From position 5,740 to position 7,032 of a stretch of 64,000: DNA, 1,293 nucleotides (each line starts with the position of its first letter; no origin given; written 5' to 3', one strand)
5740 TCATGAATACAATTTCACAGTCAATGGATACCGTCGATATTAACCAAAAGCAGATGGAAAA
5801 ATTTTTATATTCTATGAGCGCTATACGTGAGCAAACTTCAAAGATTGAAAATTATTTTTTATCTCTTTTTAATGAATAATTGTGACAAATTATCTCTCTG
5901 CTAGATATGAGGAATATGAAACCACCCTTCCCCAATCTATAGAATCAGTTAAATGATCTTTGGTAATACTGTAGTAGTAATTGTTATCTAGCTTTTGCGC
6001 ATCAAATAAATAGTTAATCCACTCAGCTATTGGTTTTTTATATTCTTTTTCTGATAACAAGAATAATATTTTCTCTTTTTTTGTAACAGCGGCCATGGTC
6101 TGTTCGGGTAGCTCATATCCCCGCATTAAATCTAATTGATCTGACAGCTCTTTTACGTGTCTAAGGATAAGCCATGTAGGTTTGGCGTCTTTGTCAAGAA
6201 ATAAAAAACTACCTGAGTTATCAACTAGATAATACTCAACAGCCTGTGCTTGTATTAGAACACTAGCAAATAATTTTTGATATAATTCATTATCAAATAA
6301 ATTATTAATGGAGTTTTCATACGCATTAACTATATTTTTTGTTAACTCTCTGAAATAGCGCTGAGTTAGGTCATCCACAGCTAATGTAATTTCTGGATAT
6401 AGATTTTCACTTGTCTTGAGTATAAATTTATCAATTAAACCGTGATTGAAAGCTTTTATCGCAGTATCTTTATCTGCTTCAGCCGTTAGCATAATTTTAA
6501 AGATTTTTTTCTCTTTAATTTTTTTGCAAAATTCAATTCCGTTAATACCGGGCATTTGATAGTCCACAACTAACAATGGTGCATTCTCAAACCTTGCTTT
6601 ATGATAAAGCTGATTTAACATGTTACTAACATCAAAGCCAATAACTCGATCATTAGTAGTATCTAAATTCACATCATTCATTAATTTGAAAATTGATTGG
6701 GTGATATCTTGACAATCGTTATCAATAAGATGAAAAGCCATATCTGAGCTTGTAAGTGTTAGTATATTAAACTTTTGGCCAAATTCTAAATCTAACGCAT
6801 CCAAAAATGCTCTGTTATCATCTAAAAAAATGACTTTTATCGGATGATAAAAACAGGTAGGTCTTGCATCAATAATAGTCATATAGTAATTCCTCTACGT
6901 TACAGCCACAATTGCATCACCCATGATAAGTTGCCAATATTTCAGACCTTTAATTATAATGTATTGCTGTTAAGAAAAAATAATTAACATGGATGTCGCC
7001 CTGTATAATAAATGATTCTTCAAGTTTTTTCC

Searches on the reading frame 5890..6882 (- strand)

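Call 3: search_protein_families(library=pfam, proteins=[window:5890-6882:-], max_evalue=0.01)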
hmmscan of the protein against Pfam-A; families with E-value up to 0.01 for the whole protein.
window:5890-6882:- (330 aa): 1 family
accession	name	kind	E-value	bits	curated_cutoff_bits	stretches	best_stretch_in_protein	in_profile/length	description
PF00072.30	Response_reg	-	2.7e-11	44.1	30.2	1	90-158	32-101/111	Response regulator receiver domain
